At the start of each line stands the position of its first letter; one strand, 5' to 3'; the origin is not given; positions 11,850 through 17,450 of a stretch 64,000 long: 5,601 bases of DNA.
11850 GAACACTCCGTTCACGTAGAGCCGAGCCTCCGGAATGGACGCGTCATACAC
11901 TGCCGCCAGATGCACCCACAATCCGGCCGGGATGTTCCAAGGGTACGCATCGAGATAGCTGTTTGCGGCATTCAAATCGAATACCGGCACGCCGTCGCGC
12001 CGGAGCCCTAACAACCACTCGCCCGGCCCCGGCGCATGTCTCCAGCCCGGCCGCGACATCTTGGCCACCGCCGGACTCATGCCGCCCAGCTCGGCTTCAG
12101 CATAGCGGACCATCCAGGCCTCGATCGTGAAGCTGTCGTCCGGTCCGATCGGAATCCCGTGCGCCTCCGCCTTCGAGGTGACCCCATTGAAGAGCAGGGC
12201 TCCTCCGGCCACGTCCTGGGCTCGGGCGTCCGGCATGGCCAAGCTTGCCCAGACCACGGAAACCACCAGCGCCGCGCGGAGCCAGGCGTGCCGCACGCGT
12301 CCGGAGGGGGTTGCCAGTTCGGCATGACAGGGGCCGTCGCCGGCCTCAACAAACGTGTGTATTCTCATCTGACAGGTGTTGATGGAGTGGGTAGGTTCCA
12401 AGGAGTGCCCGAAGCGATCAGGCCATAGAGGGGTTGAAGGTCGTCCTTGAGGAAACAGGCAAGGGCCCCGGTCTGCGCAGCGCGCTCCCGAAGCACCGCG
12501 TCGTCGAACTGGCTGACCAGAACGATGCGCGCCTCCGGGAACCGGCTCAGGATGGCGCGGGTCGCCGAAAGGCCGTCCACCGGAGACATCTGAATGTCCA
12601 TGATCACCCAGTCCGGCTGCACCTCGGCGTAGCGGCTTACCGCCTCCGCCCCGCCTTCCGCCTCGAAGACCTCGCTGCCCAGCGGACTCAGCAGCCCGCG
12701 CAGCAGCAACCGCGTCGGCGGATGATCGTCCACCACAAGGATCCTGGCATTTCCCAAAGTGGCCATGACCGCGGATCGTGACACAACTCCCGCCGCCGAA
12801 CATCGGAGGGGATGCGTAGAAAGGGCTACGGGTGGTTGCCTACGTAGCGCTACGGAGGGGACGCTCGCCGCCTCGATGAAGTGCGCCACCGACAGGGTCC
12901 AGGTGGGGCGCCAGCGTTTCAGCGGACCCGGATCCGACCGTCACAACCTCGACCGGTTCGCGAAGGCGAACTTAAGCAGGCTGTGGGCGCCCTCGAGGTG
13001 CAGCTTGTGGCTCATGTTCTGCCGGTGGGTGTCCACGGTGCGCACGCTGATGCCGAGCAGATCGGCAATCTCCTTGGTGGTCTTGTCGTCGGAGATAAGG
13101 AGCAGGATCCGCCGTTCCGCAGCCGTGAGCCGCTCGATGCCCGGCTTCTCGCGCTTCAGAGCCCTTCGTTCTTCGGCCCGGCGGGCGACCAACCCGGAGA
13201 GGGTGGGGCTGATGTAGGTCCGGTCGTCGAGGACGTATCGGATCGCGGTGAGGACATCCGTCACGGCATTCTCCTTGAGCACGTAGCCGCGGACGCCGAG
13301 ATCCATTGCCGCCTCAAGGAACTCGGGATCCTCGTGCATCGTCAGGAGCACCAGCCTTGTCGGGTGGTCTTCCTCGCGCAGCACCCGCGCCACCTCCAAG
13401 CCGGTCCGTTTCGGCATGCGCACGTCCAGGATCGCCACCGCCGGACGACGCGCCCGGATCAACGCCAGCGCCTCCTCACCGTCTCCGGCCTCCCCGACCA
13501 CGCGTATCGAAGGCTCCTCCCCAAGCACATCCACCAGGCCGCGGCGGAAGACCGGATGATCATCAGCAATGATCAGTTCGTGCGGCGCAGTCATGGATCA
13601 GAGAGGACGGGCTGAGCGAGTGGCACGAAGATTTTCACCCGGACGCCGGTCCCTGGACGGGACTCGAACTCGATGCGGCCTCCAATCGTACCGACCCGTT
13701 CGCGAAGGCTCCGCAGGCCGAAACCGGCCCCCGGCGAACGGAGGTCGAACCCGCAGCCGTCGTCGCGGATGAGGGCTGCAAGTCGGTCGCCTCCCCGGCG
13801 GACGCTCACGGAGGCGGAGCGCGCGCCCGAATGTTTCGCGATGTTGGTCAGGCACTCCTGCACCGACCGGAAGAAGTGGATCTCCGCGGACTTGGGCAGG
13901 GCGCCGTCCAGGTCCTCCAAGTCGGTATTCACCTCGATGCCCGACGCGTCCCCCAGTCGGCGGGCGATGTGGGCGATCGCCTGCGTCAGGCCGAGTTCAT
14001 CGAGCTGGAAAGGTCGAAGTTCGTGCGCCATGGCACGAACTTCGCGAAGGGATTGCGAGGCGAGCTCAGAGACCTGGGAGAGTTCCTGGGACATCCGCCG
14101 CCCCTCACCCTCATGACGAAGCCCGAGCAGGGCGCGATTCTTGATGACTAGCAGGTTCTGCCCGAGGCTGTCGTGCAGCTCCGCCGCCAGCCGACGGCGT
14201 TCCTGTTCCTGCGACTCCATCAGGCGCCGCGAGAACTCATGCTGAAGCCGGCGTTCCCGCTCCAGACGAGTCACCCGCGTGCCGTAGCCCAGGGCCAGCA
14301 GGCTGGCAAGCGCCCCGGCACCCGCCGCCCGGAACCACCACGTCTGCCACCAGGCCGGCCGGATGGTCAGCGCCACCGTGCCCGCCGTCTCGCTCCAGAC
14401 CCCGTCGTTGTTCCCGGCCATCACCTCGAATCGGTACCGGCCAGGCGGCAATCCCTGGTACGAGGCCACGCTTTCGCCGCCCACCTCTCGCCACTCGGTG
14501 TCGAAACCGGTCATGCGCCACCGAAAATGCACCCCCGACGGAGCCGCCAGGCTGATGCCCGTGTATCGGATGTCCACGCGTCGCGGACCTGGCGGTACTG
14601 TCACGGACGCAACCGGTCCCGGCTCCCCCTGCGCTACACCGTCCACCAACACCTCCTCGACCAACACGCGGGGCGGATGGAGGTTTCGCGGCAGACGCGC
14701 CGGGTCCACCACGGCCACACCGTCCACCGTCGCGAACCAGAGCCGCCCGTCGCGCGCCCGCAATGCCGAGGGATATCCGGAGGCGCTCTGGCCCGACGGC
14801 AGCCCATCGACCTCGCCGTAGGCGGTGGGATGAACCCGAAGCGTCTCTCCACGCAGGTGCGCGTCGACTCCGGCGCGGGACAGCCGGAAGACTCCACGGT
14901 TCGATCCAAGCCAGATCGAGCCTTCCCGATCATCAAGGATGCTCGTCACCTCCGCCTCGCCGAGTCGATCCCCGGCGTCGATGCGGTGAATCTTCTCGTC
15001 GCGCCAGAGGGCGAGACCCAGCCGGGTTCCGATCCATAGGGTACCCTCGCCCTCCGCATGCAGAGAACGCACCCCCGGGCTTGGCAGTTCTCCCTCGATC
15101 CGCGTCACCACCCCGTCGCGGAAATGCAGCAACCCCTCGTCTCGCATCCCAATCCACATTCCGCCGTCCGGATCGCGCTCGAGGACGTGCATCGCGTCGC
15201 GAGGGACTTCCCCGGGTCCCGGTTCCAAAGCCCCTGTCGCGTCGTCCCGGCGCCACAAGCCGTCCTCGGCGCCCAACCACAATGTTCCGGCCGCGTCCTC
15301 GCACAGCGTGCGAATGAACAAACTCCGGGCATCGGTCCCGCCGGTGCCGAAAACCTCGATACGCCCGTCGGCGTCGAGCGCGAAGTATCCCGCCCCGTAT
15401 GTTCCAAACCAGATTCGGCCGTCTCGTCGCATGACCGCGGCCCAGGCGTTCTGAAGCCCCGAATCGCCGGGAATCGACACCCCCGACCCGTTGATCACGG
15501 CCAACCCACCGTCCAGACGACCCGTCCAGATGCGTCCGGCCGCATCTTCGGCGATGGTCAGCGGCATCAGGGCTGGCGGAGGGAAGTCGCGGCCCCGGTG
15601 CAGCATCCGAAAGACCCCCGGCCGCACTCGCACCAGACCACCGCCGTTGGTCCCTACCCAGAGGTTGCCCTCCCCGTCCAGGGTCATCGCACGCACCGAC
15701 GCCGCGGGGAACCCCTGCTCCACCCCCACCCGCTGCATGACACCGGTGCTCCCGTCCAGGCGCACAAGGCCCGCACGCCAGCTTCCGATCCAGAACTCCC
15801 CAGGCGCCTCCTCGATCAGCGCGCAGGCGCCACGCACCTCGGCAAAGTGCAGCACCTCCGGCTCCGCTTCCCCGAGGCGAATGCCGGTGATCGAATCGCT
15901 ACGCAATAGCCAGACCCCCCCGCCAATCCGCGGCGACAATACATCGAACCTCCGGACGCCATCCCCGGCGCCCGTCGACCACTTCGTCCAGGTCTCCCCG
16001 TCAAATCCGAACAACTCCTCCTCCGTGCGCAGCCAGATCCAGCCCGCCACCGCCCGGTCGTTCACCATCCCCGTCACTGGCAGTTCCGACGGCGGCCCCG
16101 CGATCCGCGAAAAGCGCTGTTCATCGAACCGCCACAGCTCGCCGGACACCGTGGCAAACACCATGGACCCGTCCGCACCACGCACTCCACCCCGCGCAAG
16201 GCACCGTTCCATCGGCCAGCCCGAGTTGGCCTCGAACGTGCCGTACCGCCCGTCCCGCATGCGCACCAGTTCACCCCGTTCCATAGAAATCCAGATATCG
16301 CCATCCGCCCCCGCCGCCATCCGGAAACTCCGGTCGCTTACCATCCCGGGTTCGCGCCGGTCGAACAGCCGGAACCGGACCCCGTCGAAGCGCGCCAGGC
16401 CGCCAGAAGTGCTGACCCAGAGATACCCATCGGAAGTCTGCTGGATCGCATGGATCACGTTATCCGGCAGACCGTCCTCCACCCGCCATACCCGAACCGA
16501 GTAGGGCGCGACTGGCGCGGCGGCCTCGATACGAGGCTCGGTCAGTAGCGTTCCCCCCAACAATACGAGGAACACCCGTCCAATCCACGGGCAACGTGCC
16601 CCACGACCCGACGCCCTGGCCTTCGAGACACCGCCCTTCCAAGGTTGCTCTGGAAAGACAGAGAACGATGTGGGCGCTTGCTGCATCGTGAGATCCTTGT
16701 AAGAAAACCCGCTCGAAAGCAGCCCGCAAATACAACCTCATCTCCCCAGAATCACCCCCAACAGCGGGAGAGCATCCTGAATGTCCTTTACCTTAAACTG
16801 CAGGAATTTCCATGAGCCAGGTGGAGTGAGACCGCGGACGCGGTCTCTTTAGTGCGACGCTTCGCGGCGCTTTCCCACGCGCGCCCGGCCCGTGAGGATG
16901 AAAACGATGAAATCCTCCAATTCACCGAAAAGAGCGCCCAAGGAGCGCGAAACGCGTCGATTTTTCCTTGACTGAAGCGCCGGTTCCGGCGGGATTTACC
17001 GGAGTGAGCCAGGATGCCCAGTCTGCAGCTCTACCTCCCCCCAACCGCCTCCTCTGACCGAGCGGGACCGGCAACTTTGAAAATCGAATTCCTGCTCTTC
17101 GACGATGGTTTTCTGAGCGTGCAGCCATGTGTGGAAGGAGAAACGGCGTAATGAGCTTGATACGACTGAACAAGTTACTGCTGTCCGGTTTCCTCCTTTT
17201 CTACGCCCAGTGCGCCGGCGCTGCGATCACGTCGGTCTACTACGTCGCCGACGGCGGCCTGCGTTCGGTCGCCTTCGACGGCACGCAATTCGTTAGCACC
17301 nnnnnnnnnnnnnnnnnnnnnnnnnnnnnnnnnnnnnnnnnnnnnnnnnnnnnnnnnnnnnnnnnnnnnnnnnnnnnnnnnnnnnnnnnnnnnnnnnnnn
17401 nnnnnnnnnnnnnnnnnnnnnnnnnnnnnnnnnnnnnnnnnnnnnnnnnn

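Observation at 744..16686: Two-component system and an orphan receiver translationally coupled to a ~3,870-aa adhesin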

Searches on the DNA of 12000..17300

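Call 55: search_rna_families(source=window, start=12000, end=17300, threshold=evalue, max_evalue=1)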
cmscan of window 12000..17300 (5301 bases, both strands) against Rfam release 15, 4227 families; matches with E-value up to 1: 0.
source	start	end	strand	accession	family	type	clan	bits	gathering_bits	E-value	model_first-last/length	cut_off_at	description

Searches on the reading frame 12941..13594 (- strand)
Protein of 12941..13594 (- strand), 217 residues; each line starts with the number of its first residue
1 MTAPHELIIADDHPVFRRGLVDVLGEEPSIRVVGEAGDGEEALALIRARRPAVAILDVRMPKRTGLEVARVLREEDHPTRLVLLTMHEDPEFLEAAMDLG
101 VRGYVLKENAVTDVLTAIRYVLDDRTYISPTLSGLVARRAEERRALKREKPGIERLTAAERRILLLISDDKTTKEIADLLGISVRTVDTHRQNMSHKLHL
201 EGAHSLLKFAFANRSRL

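Call 7: search_protein_families(library=pfam, proteins=[window:12941-13594:-], max_evalue=0.01)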
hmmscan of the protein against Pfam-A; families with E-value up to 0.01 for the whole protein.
window:12941-13594:- (217 aa): 8 families
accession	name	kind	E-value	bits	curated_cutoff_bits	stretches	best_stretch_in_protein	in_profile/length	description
PF00072.30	Response_reg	-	2e-24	86.3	30.2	1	8-118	2-110/111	Response regulator receiver domain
PF00196.25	GerE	-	3.8e-12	46.1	23.5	1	155-203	2-50/57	Bacterial regulatory proteins, luxR family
PF08281.18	Sigma70_r4_2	-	1.1e-08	35.1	25.7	1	153-192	8-48/54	Sigma-70, region 4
PF13384.12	HTH_23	-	1.1e-05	25.5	24.6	1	162-188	9-35/50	Homeodomain-like domain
PF04545.22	Sigma70_r4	-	0.00012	21.9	24.1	1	153-187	2-37/50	Sigma-70, region 4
PF13551.12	HTH_29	-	0.00088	19.8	28.1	1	162-192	3-34/64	Winged helix-turn helix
PF13518.12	HTH_28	-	0.0015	19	25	1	162-192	4-34/52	Helix-turn-helix domain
PF13936.12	HTH_38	-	0.0034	17.5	27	1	155-189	4-39/44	Helix-turn-helix domain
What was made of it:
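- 12941..13594 (-): NarL/LuxR-class response regulator, 217 aa. It combines a REC domain (D13, D57-equivalent, T85, K107) with a GerE HTH. The recognition region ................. lies at nt 13001-13081. Its start overlaps the kinase stop (ATGA 13594-13591). Pfam Response_reg 2e-24 and GerE 3.8e-12 (call 7).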

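Call 39: list_cluster_members(proteins=[P0001, window:12941-13594:-, window:13591-16686:-, window:744-12368:-, P0011])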
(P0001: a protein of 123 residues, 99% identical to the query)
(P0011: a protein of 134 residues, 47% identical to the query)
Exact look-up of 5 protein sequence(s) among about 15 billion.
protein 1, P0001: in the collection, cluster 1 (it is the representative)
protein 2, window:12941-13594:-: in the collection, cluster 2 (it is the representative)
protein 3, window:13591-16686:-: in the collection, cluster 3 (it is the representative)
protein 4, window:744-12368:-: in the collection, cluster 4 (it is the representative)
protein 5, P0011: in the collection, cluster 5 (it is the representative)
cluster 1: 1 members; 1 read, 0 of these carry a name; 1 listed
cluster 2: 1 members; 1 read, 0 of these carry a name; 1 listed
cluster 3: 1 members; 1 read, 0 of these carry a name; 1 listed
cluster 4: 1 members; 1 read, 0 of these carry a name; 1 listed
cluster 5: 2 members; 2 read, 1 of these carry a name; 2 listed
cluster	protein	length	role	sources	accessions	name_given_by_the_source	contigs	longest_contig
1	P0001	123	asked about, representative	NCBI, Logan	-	-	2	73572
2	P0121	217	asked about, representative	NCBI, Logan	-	-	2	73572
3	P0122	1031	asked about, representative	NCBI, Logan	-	-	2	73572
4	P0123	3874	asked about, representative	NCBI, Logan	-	-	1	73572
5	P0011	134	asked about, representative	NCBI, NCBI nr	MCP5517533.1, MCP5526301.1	MAG: response regulator transcription factor [Verrucomicrobiales bacterium] | response regulator transcription factor [Verrucomicrobiales bacterium]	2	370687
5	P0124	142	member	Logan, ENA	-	-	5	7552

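Call 40: search_protein_families(library=ncbifam, proteins=[window:12941-13594:-], max_evalue=0.001)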
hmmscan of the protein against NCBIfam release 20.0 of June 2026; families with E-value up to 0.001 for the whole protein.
window:12941-13594:- (217 aa): 81 families (the best 25 are shown)
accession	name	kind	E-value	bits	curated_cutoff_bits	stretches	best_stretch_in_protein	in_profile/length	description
NF052445.1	RespRegMctR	equivalog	7.5e-45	152.9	300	1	7-213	4-202/205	two-component system response regulator MctR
NF007935.0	PRK10651.1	equivalog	2.6e-36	124.8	250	1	4-201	6-201/216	two-component system response regulator NarL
NF011896.0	PRK15369.1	equivalog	2.3e-34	118.9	242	1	5-210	4-204/211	two component system response regulator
NF007018.1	PRK09483.1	equivalog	6.3e-32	111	280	1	7-211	4-204/217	UvrY/SirA/GacA family response regulator transcription factor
NF007708.0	PRK10403.1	equivalog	7.7e-28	97.4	343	1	3-200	5-198/215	nitrate/nitrite response regulator protein NarP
NF047785.1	respo_reg_MadR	equivalog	1.7e-27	96.2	300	1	7-200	3-193/209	MadR family response regulator transcription factor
NF007685.0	PRK10360.1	equivalog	1.6e-25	90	258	1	8-202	5-184/196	response regulator transcription factor UhpA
NF007419.0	PRK09958.1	equivalog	1.7e-19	70.2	251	1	7-214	3-202/204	acid-sensing system DNA-binding response regulator EvgA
NF007403.0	PRK09935.1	equivalog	7.1e-19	68.2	271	1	4-210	3-204/210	fimbria biosynthesis transcriptional regulator FimZ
NF008098.0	PRK10840.1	equivalog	3e-17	62.8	235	1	6-209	5-204/216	response regulator transcription factor RcsB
NF041830.1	RR_TF_ErdR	exception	8.3e-17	61.6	390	1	5-199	2-194/213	response regulator transcription factor ErdR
NF006900.1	PRK09390.1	equivalog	2.1e-16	60.1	255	1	2-213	2-200/203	response regulator FixJ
NF008677.0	PRK11697.1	equivalog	4.1e-16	59.1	246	1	7-188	4-168/238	two-component system response regulator BtsR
NF041367.1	CheY_Halo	equivalog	9.1e-15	55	200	1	8-121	2-113/114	chemotaxis protein CheY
NF001965.0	PRK00742.1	subfamily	1.4e-14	54.1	293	1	7-110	6-110/357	chemotaxis-specific protein-glutamate methyltransferase CheB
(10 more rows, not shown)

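Call 72: search_solved_structures(query=window:12941-13594:-, max_evalue=1e-15)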
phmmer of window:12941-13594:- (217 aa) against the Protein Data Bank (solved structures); distinct sequences matched with E-value up to 1e-15: 19.
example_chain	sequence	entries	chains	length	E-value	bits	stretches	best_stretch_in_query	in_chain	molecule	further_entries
3c3w_A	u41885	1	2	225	5.9e-29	104.7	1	7-210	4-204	TWO COMPONENT TRANSCRIPTIONAL REGULATORY PROTEIN DEVR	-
3eul_A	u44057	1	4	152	1.4e-27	100.1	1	7-137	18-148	POSSIBLE NITRATE/NITRITE RESPONSE TRANSCRIPTIONAL REGULATORY PROTEIN NARL (DNA-binding res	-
1a04_A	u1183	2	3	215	5.3e-25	91.7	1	4-202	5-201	NITRATE/NITRITE RESPONSE REGULATOR PROTEIN NARL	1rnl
5hev_A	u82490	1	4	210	1.9e-24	89.9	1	7-211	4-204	Response regulator protein VraR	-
7ve6_A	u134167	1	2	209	1.1e-22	84.2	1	7-212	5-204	Response regulator protein VraR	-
4gvp_A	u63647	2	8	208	1.1e-22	84.1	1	7-212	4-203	Response regulator protein vraR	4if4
4ldz_A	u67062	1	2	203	2.1e-22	83.3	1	7-200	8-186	Transcriptional regulatory protein DesR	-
4zmr_A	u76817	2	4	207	2.3e-21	79.9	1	6-190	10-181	Response regulator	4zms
4hye_A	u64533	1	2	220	2.8e-21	79.6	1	6-189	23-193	Response regulator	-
3cz5_A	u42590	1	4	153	1.1e-20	77.6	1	6-142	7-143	Two-component response regulator, LuxR family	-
4e7o_A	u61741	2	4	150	7.8e-20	74.9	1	6-132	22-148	Response regulator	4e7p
1s8n_A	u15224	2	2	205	2.6e-18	69.9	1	3-150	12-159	putative antiterminator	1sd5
4le0_A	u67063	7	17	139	3.1e-18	69.6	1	7-132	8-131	Transcriptional regulatory protein DesR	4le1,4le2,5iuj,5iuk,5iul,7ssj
7ssi_C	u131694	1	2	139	5.9e-18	68.8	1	7-132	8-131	Transcriptional regulatory protein DesR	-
5f64_A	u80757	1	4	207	3.6e-16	62.9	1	7-213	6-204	Positive transcription regulator EvgA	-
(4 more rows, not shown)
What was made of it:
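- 12941..13594 (-): The closest solved structures are DevR, NarL, VraR and DesR (call 72).
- On Classical two-component system, HisKA_3 / NarL class: DevR, NarL, VraR and DesR are the best solved relatives (call 72).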
